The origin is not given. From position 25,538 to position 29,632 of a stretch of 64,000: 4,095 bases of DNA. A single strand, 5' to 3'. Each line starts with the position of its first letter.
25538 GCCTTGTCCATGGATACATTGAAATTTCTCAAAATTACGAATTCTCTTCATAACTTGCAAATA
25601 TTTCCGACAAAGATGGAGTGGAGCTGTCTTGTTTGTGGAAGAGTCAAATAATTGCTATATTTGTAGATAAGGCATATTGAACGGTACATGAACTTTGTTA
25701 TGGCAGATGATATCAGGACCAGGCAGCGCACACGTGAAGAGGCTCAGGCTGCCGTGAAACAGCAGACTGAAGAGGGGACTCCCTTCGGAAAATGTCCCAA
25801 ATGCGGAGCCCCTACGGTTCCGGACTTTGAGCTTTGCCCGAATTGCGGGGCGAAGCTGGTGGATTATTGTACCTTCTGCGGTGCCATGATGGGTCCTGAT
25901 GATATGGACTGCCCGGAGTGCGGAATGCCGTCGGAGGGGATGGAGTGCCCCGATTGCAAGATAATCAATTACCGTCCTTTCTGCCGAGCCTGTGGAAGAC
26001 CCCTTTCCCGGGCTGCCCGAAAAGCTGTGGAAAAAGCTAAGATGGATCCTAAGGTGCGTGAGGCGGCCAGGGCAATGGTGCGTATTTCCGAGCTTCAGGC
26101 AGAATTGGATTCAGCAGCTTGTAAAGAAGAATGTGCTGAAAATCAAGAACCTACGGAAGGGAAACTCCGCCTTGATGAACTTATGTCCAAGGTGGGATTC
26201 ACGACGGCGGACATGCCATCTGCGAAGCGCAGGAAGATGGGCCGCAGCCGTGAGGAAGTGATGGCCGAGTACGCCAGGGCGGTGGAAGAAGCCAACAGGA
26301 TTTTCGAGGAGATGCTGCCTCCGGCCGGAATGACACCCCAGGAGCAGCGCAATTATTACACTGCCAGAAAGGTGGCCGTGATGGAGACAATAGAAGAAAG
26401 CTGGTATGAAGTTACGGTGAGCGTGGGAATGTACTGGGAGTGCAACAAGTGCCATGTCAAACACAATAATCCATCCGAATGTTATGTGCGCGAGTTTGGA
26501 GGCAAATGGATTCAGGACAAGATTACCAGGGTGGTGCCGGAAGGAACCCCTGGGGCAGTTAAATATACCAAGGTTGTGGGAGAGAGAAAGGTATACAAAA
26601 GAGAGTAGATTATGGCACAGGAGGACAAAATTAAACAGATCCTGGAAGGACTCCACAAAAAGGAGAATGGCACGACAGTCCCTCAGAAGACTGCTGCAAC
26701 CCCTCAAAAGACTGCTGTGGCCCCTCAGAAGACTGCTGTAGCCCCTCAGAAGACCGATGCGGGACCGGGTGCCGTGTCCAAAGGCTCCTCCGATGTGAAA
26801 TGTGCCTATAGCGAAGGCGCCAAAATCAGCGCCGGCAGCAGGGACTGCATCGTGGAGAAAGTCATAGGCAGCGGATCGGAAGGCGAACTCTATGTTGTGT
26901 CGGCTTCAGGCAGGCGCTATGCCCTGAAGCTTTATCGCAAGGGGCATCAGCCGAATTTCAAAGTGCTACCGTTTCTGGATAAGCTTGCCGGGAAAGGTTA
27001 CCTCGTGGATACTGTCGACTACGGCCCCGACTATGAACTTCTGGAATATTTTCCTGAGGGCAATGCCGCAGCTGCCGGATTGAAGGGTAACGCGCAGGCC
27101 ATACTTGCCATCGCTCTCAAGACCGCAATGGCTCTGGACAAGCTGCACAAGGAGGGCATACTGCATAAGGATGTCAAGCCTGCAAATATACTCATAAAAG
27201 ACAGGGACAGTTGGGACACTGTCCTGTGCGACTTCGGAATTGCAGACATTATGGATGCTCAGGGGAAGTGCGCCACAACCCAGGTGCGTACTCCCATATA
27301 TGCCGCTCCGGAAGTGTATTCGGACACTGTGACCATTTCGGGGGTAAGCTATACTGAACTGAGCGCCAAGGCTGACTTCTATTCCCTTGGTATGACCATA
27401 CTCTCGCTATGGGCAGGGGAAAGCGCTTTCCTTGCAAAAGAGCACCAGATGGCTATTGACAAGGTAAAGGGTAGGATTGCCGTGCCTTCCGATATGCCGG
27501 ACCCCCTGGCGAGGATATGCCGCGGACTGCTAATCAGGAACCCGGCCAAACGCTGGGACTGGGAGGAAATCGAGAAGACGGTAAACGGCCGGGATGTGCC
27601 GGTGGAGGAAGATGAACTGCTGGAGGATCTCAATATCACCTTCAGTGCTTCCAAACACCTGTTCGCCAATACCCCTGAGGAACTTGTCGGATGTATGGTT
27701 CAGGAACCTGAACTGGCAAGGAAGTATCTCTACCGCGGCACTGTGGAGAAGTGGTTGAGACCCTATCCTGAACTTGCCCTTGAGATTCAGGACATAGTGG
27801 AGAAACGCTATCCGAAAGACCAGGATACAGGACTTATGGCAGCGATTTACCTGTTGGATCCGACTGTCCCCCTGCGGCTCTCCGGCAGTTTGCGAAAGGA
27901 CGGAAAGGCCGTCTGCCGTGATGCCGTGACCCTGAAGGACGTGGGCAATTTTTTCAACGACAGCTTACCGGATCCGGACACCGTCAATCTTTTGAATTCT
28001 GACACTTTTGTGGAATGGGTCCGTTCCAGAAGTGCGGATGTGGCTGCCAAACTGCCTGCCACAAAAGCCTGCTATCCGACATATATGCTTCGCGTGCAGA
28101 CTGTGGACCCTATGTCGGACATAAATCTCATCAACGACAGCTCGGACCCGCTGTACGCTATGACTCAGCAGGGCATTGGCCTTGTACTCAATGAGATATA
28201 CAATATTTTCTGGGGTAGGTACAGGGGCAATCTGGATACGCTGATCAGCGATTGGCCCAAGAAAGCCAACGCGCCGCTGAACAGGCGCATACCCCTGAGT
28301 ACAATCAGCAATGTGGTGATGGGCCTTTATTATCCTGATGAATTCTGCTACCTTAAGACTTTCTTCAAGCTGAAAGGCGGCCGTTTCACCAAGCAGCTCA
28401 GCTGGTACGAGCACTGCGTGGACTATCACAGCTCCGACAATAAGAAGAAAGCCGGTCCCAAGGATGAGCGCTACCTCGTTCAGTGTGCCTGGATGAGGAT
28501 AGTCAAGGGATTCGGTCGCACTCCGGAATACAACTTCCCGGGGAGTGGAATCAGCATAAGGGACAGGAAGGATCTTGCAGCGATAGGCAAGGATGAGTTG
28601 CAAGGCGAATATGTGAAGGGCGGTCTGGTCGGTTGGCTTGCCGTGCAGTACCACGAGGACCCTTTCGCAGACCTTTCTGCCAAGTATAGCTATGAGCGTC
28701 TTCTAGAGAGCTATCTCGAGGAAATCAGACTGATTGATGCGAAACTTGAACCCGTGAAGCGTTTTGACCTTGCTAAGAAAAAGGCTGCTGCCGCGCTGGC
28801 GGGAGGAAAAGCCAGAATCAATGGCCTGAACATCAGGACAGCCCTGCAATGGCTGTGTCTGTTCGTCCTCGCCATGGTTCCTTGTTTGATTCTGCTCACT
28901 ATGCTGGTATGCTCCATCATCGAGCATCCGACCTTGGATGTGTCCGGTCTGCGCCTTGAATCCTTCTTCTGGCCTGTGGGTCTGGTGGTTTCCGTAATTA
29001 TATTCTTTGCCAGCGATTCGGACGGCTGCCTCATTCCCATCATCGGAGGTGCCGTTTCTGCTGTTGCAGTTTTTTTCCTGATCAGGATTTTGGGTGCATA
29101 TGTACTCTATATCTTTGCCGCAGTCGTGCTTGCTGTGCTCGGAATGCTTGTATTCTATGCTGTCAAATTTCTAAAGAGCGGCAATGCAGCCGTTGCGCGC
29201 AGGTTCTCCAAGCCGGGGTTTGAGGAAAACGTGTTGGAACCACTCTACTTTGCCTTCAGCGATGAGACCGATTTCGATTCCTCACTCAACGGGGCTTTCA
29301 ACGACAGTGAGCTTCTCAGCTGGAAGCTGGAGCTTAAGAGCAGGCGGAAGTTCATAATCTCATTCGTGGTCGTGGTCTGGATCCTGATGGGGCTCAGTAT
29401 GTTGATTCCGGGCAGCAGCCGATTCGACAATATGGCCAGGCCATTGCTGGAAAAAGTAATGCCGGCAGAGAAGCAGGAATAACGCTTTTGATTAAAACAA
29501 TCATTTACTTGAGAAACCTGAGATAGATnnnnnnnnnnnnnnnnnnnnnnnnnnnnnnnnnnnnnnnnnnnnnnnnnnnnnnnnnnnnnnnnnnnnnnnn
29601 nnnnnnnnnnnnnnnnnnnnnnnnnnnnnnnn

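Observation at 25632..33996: Self-contained five-gene phospho-switch operon: zinc-ribbon protein, membrane Ser/Thr kinase, 4x AAA+ ATPase, Zn-FHA, PP2C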

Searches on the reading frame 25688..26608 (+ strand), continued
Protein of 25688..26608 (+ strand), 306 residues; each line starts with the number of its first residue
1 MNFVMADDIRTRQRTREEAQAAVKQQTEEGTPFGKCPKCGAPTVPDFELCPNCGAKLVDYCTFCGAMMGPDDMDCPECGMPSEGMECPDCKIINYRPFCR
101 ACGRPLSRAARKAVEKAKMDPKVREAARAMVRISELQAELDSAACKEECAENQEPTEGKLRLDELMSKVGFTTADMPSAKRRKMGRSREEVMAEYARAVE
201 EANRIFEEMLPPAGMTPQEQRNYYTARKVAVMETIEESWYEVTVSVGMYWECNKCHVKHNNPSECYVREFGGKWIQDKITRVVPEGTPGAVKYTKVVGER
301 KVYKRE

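Call 49: fold_search(model_id=the predicted structure, library=pdb)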
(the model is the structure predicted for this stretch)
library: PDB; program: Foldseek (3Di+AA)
matches with E <= 10: 92; with E <= 0.001: 0
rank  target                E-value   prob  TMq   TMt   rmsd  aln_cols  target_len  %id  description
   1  6hek_A                1.3e+00  0.02  0.10  0.07  23.7       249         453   10  Structure of human USP28 bound to Ubiquitin-PA (released 2019-03-27)
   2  1col_A                1.9e+00  0.03  0.09  0.13  15.0       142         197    9  REFINED STRUCTURE OF THE PORE-FORMING DOMAIN OF COLICIN A AT 2.4 ANGSTROMS RESOLUTION (released 1992-07-15)
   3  7nad_I                2.2e+00  0.06  0.13  0.12  13.3       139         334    9  State E2 nucleolar 60S ribosomal biogenesis intermediate - Spb4 local refinement model (released 2022-11-09)
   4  1q8k_MODEL_1_A        2.2e+00  0.03  0.08  0.08  14.3       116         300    8  Solution structure of alpha subunit of human eIF2 (released 2004-09-07)
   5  8yge_A                2.6e+00  0.08  0.17  0.08  13.9       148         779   12  pP1192R-DNA-m-AMSA complex DNA binding/cleavage domain (released 2024-09-18)
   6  4r8z_B                2.6e+00  0.02  0.10  0.13  15.0       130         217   15  Crystal Structure of PA4781 HD-GYP domain from Pseudomonas aeruginosa at 2.2A resolution showing a bi-metallic Ni ion  (released 2015-03-04)
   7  6x83_E                2.8e+00  0.02  0.07  0.12  19.3        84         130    7  Crystal Structure of TNFalpha with fragment compound 6 (released 2021-01-13)
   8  4d7p                  3.1e+00  0.03  0.06  0.16  18.6        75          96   12  Superoxide reductase (1Fe-SOR) from Giardia intestinalis (released 2015-10-07)
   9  4u1l_A                3.1e+00  0.02  0.10  0.11  17.7       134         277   10  HLA class I micropolymorphisms determine peptide-HLA landscape and dictate differential HIV-1 escape through identical (released 2015-04-08)
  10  6h4i_A                3.3e+00  0.02  0.10  0.07  20.6       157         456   15  Usp28 catalytic domain apo (released 2019-03-27)
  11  6ysq_D                3.3e+00  0.01  0.08  0.04  17.8       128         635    6  The hC4Nb8 complement inhibitory nanobody in complex with C4b (released 2020-06-24)
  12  1ca1                  3.5e+00  0.03  0.10  0.09  13.6       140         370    5  ALPHA-TOXIN FROM CLOSTRIDIUM PERFRINGENS (released 1999-05-04)
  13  8xwy_D                3.8e+00  0.06  0.17  0.27  16.0       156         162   13  Structure of Interleukin-27 (released 2025-01-22)
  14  6n1r_A                4.0e+00  0.08  0.18  0.12  13.5       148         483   16  Tetrahedral oligomeric complex of GyrA N-terminal fragment, solved by cryoEM in tetrahedral symmetry (released 2018-12-05)
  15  8khq_A                4.0e+00  0.01  0.11  0.06  20.2       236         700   10  Bifunctional sulfoxide synthase OvoA_Th2 in complex with histidine and cysteine (released 2023-12-06)
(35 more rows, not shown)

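Call 65: search_protein_families(library=pfam, alignment_id=A3, max_evalue=0.00001)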
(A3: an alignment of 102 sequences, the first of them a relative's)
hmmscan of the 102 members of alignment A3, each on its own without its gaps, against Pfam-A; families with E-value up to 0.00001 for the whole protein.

A. member 1, L079:6483-8648:+ (721 aa): 1 family
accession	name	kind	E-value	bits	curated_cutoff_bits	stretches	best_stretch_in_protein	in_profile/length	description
PF05099.18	TerB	-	1.9e-06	28.6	24.4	0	7-106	3-109/118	Tellurite resistance protein TerB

B. families by the number of members that match (of 102 scanned): 132 families (the first 25 are shown)
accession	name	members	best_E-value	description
PF05099.18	TerB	4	5.7e-22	Tellurite resistance protein TerB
PF13401.12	AAA_22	3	3.3e-09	AAA domain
PF19289.4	PmbA_TldD_3rd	2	1.7e-68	PmbA/TldA metallopeptidase C-terminal domain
PF07724.20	AAA_2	2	2.2e-66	AAA domain (Cdc48 subfamily)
PF02321.23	OEP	2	2e-46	Outer membrane efflux protein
PF10431.15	ClpB_D2-small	2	1.9e-23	C-terminal, D2-small domain, of ClpB protein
PF13173.12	AAA_14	2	4.8e-23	AAA domain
PF00004.35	AAA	2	8e-23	ATPase family associated with various cellular activities (AAA)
PF07728.20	AAA_5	2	6.5e-21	AAA domain (dynein-related subfamily)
PF01523.21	PmbA_TldD_1st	2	2.9e-18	PmbA/TldA metallopeptidase domain 1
PF01966.28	HD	2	6.6e-14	HD domain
PF16576.10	HlyD_D23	2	4.3e-13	Barrel-sandwich domain of CusB or HlyD membrane-fusion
PF13191.12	AAA_16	2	4.9e-12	AAA ATPase domain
PF19290.4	PmbA_TldD_2nd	2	3.9e-09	PmbA/TldA metallopeptidase central domain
PF12775.13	AAA_7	2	2.5e-06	P-loop containing dynein motor region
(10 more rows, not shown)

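Call 66: search_protein_families(library=padloc, alignment_id=A3, max_evalue=1e-10)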
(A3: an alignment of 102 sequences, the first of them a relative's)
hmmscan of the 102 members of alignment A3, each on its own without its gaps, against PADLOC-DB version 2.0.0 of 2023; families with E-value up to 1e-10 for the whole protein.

A. member 1, L079:6483-8648:+ (721 aa): 0 families

B. families by the number of members that match (of 102 scanned): 20 families
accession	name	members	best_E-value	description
PDLC04984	PDC-S27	1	8.2e-200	-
PDLC04786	PDC-S01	1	5.8e-143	-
PDLC04792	PDC-S01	1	4e-122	-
PDLC04788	PDC-S01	1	3.7e-75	-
PDLC04438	PDC-M13B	1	2.5e-64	-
PDLC04436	PDC-M13A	1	2.3e-55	-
PDLC04606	PDC-M37B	1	1.8e-45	-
PDLC04605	PDC-M37B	1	1.3e-40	-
PDLC03838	DolB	1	1.6e-36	-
PDLC04411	PDC-M10A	1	6.1e-34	-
PDLC04412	PDC-M10A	1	6.8e-34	-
PDLC04787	PDC-S01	1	2.5e-24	-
PDLC04413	PDC-M10A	1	3.8e-22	-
PDLC04135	mad3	1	1.7e-21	mads_3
PDLC04437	PDC-M13A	1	1.5e-20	-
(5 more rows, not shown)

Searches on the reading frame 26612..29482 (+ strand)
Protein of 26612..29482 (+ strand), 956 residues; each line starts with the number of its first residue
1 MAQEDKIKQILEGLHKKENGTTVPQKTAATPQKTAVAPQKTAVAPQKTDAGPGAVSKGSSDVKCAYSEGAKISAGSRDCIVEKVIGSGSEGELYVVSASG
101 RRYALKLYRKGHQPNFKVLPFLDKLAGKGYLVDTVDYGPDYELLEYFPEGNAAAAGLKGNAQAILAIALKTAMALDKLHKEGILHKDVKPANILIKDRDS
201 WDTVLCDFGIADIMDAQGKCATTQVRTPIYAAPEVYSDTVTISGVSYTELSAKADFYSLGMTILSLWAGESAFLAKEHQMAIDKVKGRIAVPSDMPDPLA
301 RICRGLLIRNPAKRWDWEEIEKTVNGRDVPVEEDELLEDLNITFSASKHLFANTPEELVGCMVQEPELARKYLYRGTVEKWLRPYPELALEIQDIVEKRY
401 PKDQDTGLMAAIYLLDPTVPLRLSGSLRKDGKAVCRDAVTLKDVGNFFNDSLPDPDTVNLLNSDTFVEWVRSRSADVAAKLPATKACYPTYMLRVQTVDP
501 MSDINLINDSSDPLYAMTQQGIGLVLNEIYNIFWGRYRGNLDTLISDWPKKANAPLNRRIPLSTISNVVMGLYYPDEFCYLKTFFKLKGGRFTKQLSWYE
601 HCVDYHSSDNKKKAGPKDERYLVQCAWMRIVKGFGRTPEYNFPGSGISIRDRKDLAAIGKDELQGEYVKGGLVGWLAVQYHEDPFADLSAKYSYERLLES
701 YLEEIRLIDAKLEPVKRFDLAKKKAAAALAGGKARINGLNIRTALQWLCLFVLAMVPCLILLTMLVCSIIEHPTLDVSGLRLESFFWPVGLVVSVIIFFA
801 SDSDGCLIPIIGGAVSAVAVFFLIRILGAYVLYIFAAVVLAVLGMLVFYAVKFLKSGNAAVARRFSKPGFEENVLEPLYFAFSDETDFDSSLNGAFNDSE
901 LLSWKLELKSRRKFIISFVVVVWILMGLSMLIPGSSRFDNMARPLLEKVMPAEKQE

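Call 3: search_protein_families(library=pfam, proteins=[window:26612-29482:+], max_evalue=0.01)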
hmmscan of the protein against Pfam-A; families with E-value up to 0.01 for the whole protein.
window:26612-29482:+ (956 aa): 7 families
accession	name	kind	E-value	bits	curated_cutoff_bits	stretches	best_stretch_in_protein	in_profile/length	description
PF00069.31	Pkinase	-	9e-27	94.5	31.7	1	82-321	4-258/263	Protein kinase domain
PF07714.23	PK_Tyr_Ser-Thr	-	8e-12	45.4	23.1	1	160-322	100-256/258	Protein tyrosine and serine/threonine kinase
PF14531.12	Kinase-like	-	0.00024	20.9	25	1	169-310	152-285/289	Kinase-like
PF01636.29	APH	-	0.0031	17.8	23.2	0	162-215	147-201/239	Phosphotransferase enzyme family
PF03109.22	ABC1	-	0.0047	16.5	22.9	1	172-217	177-220/244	ABC1 atypical kinase-like domain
PF17667.7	Pkinase_fungal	-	0.0055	15.9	24.1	1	173-217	297-345/387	Fungal protein kinase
PF13095.12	FTA2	-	0.0087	16.2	30.2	0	82-112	27-57/214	Kinetochore Sim4 complex subunit FTA2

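Call 4: search_protein_families(library=padloc, proteins=[window:26612-29482:+], max_evalue=0.01)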
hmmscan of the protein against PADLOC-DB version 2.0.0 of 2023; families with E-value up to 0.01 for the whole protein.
window:26612-29482:+ (956 aa): 34 families (the best 25 are shown)
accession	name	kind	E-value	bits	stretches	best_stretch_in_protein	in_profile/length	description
PDLC04138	mad6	-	8.6e-27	92.3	1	164-321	155-307/659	mads_6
PDLC04053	PD-T4-6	-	3.9e-21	73.8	1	162-323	110-267/311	-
PDLC04054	PD-T4-6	-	1.5e-20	72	1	150-315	95-260/347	-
PDLC03920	MkoA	-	6.7e-19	65.7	1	163-325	124-275/1112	-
PDLC04042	PD-T4-6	-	4.5e-18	63.9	1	162-316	109-260/292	-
PDLC01088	C3a189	-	7.4e-16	55.8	1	163-320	97-254/840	kinase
PDLC04043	PD-T4-6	-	1.7e-14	51.7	1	164-281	117-225/452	-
PDLC04044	PD-T4-6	-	2.3e-14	51.3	1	173-322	149-287/372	-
PDLC04047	PD-T4-6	-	5.8e-14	49.9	1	161-284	110-223/327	-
PDLC04060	PD-T4-6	-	7.7e-14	49.5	1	162-299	108-240/486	-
PDLC04039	PD-T4-6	-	9.2e-14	49.3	1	164-315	116-262/458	-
PDLC04041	PD-T4-6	-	9.5e-14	49.5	1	162-279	129-240/443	-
PDLC04061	PD-T4-6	-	1.5e-13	49.1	1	163-314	121-269/510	-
PDLC04052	PD-T4-6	-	1.7e-12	45.3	1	164-298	115-242/496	-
PDLC04057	PD-T4-6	-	2.4e-12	44.6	1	161-316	107-258/443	-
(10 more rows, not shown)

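Call 5: search_protein_families(library=ncbifam, proteins=[window:26612-29482:+], max_evalue=0.01)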
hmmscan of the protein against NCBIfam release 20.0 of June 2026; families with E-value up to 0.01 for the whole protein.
window:26612-29482:+ (956 aa): 15 families
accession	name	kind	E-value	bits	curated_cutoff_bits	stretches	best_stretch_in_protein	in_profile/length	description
NF047741.1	antiphage_MADS6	equivalog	1.1e-20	73.7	460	1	159-324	296-457/612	methylation-associated defense system protein kinase MAD6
NF038150.1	lanthi_synth_IV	equivalog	1.8e-20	72.9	650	1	157-330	293-459/851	class IV lanthionine synthetase LanL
NF033483.0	PknB_PASTA_kin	equivalog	3.3e-13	49.5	450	1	162-314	107-254/563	Stk1 family PASTA domain-containing Ser/Thr kinase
NF052427.1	StpK7MSMEG_1200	equivalog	2e-11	43.1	900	1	165-315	111-255/601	serine/threonine protein kinase StpK7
NF043056.1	T4SS_LegK1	equivalog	4.9e-09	35.3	550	1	177-282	204-299/516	Dot/Icm T4SS effector kinase LegK1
TIGR03903.1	TOMM_kin_cyc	equivalog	2.6e-08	32.2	705.75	1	173-276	90-192/1267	TOMM system kinase/cyclase fusion protein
NF053615.1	SerThrKinAfsKStmc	equivalog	4.2e-08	32.3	1300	1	161-265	111-205/809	protein serine/threonine kinase AfsK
NF038151.1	lanthi_synth_III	equivalog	2e-06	26.5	575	1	157-274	331-430/833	class III lanthionine synthetase LanKC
NF033442.0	BREX_PglW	equivalog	3.9e-05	21.5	990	1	174-224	621-673/1391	BREX system serine/threonine kinase PglW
TIGR03724.2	arch_bud32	equivalog_domain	5.8e-05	22.7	125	1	167-217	90-137/193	KEOPS complex kinase/ATPase Bud32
NF009651.0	PRK13184.1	equivalog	6.2e-05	21.1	839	1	161-219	112-168/932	serine/threonine-protein kinase PknD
NF058632.1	SerThrKinPrkT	equivalog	0.00064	18.8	280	1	66-197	8-152/322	serine/threonine protein kinase PrkT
NF011463.0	PRK14879.1-4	equivalog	0.0039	16.6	188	1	168-215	120-164/237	Kae1-associated kinase Bud32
NF007174.0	PRK09605.1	equivalog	0.0042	15.6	447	1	168-216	433-478/535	bifunctional N(6)-L-threonylcarbamoyladenine synthase/serine/threonine protein kinase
NF011462.0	PRK14879.1-3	equivalog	0.0054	16.5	174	1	172-212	92-129/192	Kae1-associated kinase Bud32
